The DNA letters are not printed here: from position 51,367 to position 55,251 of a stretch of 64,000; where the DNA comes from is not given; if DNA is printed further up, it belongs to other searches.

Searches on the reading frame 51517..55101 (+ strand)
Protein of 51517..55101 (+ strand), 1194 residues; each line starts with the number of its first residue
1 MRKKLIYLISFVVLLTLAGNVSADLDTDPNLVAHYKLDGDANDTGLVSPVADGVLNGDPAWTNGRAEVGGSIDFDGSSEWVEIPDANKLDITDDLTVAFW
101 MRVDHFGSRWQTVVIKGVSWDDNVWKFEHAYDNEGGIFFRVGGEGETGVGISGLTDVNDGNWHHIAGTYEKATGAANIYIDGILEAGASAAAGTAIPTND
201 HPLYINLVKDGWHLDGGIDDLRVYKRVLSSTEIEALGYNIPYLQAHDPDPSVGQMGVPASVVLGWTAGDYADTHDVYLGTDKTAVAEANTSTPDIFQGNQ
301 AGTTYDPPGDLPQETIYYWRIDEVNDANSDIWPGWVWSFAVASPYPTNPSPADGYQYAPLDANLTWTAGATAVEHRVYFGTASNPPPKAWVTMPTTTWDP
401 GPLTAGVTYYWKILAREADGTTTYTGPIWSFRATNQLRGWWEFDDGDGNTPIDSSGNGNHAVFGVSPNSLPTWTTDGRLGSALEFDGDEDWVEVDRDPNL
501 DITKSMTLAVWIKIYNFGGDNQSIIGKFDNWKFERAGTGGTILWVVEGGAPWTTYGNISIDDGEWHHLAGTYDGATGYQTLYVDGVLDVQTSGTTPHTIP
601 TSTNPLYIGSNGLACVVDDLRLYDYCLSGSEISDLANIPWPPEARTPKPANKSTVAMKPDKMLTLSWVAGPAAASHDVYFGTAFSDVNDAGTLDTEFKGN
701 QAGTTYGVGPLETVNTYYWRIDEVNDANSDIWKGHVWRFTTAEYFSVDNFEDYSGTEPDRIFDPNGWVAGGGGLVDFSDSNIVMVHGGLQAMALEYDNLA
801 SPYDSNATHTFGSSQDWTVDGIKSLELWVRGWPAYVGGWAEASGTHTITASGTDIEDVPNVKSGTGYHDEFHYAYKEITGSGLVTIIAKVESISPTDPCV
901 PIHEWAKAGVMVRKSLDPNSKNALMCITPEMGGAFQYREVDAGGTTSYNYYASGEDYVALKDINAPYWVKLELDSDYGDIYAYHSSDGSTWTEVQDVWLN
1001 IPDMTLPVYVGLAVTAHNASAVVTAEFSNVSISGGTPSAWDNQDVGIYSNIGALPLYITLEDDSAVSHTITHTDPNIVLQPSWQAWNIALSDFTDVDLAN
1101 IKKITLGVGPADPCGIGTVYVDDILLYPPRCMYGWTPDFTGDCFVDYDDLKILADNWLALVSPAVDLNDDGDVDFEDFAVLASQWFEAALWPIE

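Call 18: search_protein_families(library=pfam, proteins=[window:51517-55101:+])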
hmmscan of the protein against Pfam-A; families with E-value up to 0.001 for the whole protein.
window:51517-55101:+ (1194 aa): 3 families
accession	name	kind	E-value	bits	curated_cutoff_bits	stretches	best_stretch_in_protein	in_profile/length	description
PF13385.13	Laminin_G_3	-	1.8e-49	168.2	27.6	2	75-233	1-150/151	Concanavalin A-like lectin/glucanases superfamily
PF02210.31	Laminin_G_2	-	1.6e-06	29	22.9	0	555-610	45-98/126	Laminin G domain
PF00354.24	Pentaxin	-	2.9e-05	24.3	25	0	94-198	26-121/194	Pentaxin family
